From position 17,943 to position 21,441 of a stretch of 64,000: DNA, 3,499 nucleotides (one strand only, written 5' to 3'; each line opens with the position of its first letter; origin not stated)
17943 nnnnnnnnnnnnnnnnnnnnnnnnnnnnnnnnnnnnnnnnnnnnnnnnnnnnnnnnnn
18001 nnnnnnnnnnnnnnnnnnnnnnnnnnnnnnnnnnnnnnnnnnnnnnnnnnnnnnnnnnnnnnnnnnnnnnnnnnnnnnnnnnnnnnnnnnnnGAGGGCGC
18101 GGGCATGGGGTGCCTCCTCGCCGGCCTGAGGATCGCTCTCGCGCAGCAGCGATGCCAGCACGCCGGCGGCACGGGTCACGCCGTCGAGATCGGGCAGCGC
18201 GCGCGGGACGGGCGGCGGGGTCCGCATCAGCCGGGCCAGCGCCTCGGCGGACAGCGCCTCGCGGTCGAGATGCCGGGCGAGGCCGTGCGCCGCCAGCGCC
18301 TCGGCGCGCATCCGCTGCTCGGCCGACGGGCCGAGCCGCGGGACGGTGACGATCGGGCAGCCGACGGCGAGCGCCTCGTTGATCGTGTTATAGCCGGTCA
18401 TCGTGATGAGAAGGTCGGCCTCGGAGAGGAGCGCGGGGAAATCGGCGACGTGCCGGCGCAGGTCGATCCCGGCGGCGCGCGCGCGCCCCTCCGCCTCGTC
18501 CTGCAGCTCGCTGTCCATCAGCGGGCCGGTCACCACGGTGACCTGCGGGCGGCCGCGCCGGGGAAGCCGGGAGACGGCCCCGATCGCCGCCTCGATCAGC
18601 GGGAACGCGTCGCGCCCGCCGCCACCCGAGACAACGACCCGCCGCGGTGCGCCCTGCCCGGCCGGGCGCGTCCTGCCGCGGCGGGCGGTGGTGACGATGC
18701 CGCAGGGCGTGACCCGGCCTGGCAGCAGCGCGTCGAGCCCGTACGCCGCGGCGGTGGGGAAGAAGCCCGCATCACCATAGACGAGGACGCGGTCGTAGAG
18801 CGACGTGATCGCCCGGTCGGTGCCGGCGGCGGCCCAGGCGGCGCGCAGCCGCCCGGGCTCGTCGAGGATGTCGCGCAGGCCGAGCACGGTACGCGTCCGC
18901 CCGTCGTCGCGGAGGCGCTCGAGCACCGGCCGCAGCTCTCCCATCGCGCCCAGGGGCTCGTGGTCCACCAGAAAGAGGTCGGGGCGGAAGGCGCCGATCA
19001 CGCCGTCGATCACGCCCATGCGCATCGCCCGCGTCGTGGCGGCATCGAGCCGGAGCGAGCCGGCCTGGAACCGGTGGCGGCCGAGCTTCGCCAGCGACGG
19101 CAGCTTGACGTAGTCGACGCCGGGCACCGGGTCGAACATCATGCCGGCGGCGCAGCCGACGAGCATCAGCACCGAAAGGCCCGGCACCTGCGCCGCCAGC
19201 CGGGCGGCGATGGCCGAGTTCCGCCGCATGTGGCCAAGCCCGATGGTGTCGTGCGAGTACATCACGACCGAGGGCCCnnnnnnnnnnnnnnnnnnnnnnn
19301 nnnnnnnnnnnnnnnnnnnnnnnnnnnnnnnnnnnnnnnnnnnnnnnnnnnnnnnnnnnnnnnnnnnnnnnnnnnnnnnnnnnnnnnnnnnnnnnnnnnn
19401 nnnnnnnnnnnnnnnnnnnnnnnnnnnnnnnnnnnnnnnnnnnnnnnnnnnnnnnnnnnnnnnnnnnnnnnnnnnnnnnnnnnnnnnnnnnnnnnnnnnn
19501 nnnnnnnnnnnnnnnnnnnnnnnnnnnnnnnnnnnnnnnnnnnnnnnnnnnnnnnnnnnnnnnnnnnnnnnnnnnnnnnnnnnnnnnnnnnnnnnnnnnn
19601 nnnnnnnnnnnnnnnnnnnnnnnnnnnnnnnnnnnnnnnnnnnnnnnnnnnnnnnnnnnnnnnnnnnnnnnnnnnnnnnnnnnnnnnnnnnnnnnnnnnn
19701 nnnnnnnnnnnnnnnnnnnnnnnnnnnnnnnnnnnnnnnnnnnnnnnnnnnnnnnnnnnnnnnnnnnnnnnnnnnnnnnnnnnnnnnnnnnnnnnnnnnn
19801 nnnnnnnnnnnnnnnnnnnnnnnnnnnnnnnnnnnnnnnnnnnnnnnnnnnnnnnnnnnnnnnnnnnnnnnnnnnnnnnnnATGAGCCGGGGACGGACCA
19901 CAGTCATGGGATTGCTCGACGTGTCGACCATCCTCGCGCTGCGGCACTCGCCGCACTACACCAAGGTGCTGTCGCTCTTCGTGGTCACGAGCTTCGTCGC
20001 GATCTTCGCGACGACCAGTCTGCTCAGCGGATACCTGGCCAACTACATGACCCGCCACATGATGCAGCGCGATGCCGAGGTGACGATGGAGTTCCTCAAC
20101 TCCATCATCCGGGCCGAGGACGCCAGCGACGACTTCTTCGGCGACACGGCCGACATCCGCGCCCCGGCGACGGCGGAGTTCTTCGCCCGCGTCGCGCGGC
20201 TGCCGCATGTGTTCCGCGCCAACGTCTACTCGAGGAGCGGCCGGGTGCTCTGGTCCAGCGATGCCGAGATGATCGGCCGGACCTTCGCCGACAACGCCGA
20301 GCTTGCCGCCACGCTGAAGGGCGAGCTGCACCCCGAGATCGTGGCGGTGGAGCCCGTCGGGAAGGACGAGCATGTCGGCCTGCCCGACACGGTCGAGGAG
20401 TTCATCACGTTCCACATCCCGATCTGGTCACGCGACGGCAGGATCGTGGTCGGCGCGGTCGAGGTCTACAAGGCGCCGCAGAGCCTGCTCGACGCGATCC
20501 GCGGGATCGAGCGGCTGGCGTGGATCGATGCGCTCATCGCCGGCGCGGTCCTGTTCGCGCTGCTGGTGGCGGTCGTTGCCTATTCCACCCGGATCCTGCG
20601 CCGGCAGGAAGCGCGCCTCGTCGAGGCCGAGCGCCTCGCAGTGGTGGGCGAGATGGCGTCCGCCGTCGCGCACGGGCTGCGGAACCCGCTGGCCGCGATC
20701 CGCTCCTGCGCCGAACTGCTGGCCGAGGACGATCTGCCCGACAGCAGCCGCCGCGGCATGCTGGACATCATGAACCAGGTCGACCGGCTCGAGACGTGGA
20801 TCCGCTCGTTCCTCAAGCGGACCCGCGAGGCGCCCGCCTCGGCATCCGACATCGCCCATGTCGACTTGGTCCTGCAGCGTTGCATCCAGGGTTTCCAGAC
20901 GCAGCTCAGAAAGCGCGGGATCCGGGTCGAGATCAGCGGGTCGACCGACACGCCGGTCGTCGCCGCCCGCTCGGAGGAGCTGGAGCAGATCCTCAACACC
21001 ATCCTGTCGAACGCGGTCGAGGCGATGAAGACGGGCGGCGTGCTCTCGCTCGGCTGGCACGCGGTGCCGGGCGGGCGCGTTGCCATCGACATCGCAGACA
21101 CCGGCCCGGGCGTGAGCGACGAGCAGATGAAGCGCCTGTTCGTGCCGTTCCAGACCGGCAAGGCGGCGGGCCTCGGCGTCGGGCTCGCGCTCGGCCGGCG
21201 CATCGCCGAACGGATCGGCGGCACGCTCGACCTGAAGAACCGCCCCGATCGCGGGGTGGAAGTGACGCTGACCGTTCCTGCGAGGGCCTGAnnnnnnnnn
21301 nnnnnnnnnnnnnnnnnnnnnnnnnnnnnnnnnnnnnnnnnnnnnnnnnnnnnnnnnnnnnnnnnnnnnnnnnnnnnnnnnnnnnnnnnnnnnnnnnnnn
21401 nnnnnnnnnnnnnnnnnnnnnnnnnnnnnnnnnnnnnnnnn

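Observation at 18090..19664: Receiver domain fused directly to a MurG-like glycosyltransferase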

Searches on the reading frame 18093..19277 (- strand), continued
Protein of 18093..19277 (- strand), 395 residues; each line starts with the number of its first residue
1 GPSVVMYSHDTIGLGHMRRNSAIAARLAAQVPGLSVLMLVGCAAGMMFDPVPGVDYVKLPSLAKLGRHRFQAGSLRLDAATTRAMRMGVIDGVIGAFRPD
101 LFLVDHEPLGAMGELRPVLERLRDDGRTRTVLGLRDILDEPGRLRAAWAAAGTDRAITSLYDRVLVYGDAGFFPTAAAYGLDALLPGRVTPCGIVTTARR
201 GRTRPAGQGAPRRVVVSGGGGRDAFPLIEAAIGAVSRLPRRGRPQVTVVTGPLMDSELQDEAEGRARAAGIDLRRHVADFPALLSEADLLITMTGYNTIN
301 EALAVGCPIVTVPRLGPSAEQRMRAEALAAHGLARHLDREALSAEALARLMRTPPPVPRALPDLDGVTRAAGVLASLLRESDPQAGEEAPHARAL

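Call 61: find_encoding_contigs(protein=P0135, flank=8000, max_places=2)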
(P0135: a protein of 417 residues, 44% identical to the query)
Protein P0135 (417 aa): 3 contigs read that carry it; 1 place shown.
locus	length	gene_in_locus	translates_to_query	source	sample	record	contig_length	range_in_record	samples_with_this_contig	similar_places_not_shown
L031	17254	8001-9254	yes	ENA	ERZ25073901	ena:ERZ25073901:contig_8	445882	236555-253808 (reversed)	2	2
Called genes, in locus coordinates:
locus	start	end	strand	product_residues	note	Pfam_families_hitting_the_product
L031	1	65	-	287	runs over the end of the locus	PF01817:CM_2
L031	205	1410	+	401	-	PF00561:Abhydrolase_1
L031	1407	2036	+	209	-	PF07021:MetW, PF13489:Methyltransf_23, PF13847:Methyltransf_31, PF08241:Methyltransf_11, PF08242:Methyltransf_12 (weak), PF13649:Methyltransf_25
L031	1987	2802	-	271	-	PF13489:Methyltransf_23 (weak), PF08241:Methyltransf_11 (weak)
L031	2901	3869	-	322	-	PF06029:AlkA_N, PF00730:HhH-GPD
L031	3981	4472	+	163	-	PF09832:DUF2059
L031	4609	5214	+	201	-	PF02798:GST_N (weak), PF13417:GST_N_3, PF13409:GST_N_2, PF13410:GST_C_2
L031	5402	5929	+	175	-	-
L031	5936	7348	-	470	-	PF00072:Response_reg, PF00158:Sigma54_activat, PF14532:Sigma54_activ_2, PF00004:AAA (weak), PF07724:AAA_2 (faint), PF07728:AAA_5, PF25601:AAA_lid_14, PF02954:HTH_8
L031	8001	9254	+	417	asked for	PF04101:Glyco_tran_28_C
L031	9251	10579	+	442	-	PF13579:Glyco_trans_4_4, PF13439:Glyco_transf_4, PF20706:GT4-conflict (weak), PF00534:Glycos_transf_1, PF13692:Glyco_trans_1_4, PF13524:Glyco_trans_1_2 (weak)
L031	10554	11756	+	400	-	PF13439:Glyco_transf_4, PF13579:Glyco_trans_4_4, PF00534:Glycos_transf_1, PF13692:Glyco_trans_1_4, PF13524:Glyco_trans_1_2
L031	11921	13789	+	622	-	PF00664:ABC_membrane, PF00005:ABC_tran, PF13304:AAA_21 (faint), PF02463:SMC_N (weak)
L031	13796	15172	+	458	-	PF01636:APH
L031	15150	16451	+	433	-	PF01636:APH, PF04655:APH_6_hur (weak)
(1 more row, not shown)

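Call 62: find_encoding_contigs(protein=P0136, flank=8000, max_places=2)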
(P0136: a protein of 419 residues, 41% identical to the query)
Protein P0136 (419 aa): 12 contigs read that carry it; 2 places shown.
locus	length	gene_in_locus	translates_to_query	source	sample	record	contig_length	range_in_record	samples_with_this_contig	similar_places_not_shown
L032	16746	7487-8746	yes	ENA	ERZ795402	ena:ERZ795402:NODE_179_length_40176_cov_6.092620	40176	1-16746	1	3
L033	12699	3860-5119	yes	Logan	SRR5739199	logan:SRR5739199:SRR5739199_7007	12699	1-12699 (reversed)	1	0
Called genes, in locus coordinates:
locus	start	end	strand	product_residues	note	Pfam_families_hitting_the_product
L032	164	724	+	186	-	PF08291:Peptidase_M15_3, PF05951:Peptidase_M15_2 (weak)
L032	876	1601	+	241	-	PF00702:Hydrolase, PF13419:HAD_2 (weak)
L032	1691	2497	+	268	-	-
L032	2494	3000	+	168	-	-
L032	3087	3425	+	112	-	-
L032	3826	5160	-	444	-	PF13372:Alginate_exp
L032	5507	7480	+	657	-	PF01636:APH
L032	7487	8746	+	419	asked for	PF04101:Glyco_tran_28_C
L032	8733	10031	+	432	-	PF13439:Glyco_transf_4, PF13579:Glyco_trans_4_4, PF00534:Glycos_transf_1, PF13692:Glyco_trans_1_4, PF13524:Glyco_trans_1_2 (weak)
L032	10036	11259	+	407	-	PF13439:Glyco_transf_4, PF13579:Glyco_trans_4_4, PF00534:Glycos_transf_1, PF13692:Glyco_trans_1_4, PF13524:Glyco_trans_1_2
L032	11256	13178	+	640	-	PF00664:ABC_membrane, PF02463:SMC_N (faint), PF00005:ABC_tran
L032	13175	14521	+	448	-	PF01636:APH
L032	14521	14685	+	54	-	-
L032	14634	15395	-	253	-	PF00106:adh_short, PF08659:KR, PF23441:SDR (weak), PF13561:adh_short_C2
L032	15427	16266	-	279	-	PF00378:ECH_1, PF16113:ECH_2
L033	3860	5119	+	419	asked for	PF04101:Glyco_tran_28_C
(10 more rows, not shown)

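Call 66: search_solved_structures(query=window:18093-19277:-, max_evalue=1, show_alignments=4)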
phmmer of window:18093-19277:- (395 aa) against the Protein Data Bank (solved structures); distinct sequences matched with E-value up to 1: 17.
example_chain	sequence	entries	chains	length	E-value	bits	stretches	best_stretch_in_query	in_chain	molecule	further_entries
2iya_A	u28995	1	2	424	8e-06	28.4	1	275-352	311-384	OLEANDOMYCIN GLYCOSYLTRANSFERASE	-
3s2u_A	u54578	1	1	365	0.00022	23.7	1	216-352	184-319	UDP-N-acetylglucosamine--N-acetylmuramyl-(pentapeptide) pyrophosphoryl-undecaprenol N-acet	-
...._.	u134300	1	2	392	0.00078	21.9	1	268-349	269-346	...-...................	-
6j31_A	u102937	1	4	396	0.0025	20.2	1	281-369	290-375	kcn28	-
6j32_A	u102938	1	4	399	0.0026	20.2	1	281-369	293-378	Kcn28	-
6pnt_A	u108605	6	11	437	0.0041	19.5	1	281-349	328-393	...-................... 202A2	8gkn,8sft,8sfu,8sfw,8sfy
1f0k_A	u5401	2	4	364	0.0041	19.5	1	203-350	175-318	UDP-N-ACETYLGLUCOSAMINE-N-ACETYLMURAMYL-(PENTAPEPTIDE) PYROPHOSPHORYL-UNDECAPRENOL N-ACETY | UDP-N-acetylglucosamine--N-acetylmuramyl-(pentapeptide) pyrophospho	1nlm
6kqx_A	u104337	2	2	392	0.0047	19.3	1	269-351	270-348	Uncharacterized UDP-glucosyltransferase YjiC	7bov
6kqw_A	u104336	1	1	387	0.0048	19.3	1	269-350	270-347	Uncharacterized UDP-glucosyltransferase YjiC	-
8xks_C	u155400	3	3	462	0.0098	18.3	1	188-245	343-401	4Fe-4S ferredoxin-type domain-containing protein | DnaJ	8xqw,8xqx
4m83_A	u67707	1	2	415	0.019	17.3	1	282-350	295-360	Oleandomycin glycosyltransferase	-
4m60_A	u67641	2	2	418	0.019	17.3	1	282-350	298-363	Oleandomycin glycosyltransferase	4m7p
2iyf_A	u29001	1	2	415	0.02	17.2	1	282-350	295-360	OLEANDOMYCIN GLYCOSYLTRANSFERASE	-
10zg_A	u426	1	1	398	0.029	16.7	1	283-350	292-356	Glycosyl transferase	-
7d1i_A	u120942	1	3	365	0.18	14.1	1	275-353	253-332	UDP-N-acetylglucosamine--N-acetylmuramyl-(pentapeptide) pyrophosphoryl-undecaprenol N-acet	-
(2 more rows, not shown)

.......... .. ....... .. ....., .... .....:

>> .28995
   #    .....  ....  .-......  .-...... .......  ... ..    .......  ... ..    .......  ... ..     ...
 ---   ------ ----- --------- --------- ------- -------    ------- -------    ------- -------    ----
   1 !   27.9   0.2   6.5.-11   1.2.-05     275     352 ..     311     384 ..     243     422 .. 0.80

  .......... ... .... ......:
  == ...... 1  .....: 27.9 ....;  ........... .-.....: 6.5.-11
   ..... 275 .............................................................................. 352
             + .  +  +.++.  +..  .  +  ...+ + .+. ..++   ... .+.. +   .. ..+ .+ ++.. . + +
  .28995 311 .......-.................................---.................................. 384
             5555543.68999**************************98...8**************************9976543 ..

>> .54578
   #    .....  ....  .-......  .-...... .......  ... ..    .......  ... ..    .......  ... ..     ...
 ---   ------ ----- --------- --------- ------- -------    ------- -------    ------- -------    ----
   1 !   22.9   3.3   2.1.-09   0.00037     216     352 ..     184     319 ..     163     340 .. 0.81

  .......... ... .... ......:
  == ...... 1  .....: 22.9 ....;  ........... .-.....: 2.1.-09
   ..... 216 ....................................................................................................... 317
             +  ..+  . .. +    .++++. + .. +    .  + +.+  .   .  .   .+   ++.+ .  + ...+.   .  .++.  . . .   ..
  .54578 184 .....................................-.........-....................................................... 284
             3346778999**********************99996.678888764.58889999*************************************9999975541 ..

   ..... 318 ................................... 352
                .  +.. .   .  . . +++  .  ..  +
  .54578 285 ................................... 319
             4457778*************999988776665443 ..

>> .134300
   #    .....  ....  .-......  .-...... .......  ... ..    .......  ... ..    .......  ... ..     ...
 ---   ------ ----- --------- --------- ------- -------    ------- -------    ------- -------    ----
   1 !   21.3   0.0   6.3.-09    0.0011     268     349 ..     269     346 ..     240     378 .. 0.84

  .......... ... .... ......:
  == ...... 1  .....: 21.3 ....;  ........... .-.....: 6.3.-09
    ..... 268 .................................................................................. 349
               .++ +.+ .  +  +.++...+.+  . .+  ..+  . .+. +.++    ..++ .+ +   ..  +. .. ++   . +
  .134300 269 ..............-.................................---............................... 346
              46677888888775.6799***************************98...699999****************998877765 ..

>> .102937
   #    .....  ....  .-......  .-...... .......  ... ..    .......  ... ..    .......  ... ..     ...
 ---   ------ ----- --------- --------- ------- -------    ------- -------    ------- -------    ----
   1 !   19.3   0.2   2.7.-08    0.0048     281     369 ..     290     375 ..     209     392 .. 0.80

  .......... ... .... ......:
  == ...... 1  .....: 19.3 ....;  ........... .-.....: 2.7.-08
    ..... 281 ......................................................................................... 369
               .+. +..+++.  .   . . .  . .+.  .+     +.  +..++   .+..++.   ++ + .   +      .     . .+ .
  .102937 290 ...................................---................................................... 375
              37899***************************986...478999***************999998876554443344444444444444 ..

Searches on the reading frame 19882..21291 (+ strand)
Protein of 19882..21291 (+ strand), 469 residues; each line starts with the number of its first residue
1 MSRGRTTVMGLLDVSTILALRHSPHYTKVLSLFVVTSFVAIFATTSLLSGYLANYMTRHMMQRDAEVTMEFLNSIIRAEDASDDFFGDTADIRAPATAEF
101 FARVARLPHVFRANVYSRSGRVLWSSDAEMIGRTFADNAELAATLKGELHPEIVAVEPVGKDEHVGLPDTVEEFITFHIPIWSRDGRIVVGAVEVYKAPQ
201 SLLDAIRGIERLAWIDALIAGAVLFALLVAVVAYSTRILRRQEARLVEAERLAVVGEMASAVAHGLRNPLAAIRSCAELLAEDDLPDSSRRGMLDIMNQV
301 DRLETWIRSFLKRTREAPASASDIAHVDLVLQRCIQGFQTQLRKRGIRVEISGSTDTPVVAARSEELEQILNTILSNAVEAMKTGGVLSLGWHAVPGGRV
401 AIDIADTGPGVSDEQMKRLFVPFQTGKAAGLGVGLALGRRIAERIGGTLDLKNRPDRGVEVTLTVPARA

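Call 3: search_protein_families(library=pfam, proteins=[window:19882-21291:+], max_evalue=0.01)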
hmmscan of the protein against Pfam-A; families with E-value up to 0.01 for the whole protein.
window:19882-21291:+ (469 aa): 2 families
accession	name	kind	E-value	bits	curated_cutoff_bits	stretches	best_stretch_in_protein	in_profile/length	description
PF02518.31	HATPase_c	-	1.8e-19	70.7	26.4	1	364-468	3-110/111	Histidine kinase-, DNA gyrase B-, and HSP90-like ATPase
PF00512.31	HisKA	-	9.3e-11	42.1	26.9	1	256-313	3-60/66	His Kinase A (phospho-acceptor) domain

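Call 4: search_protein_families(library=ncbifam, proteins=[window:19882-21291:+], max_evalue=0.01)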
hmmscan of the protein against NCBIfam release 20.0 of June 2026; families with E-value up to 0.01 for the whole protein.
window:19882-21291:+ (469 aa): 78 families (the best 25 are shown)
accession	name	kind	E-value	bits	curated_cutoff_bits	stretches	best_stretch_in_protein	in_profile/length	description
NF008468.0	PRK11360.1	equivalog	1.3e-44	152.6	646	1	240-468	381-609/616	two-component system sensor histidine kinase AtoS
NF007688.0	PRK10364.1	equivalog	4.3e-38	131.2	479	1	219-467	202-451/460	two-component system sensor histidine kinase ZraS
NF008312.0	PRK11100.1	equivalog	2.7e-31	108.9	356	1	255-467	256-474/477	two-component system sensor histidine kinase CreC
NF040750.1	tetrathio_HK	equivalog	6e-28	97.6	750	1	236-459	319-550/555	tetrathionate respiration histidine kinase TtrS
NF010411.0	PRK13837.1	equivalog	2.1e-27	95.5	647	1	240-468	435-676/828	two-component system VirA-like sensor kinase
NF053867.1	SprKinKinDBac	equivalog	2.9e-27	95.3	775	1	218-467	248-497/500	sporulation kinase KinD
TIGR02916.1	PEP_his_kin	equivalog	1.3e-25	90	300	1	242-466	462-679/679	XrtA/PEP-CTERM system histidine kinase PrsK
NF046044.1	PnpS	equivalog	1e-22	80.7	400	1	258-466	173-390/390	two-component system histidine kinase PnpS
NF047794.1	HisKinPtgB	equivalog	2.1e-22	79.2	1000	1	239-454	426-642/656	two-component system sensor histidine kinase PgtB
NF041777.1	sens_FixL_Rhizob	equivalog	4.5e-21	75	850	1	241-467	248-481/485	sensor protein FixL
NF012163.2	BaeS_SmeS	equivalog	2.5e-20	72.9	500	1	260-466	245-457/457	sensor histidine kinase efflux regulator BaeS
NF038348.1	T2SS_HK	subfamily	5.2e-20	71.4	450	1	355-468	460-574/574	histidine kinase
TIGR02966.1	phoR_proteo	equivalog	7.1e-20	71.3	334.2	1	259-462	118-330/333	phosphate regulon sensor histidine kinase PhoR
NF006800.0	PRK09303.1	equivalog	1.4e-19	70.3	342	1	239-466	137-376/383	histidine kinase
NF033792.0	ActS_PrrB_HisK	equivalog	2.4e-19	69.5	350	1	214-465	157-417/423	ActS/PrrB/RegB family redox-sensitive histidine kinase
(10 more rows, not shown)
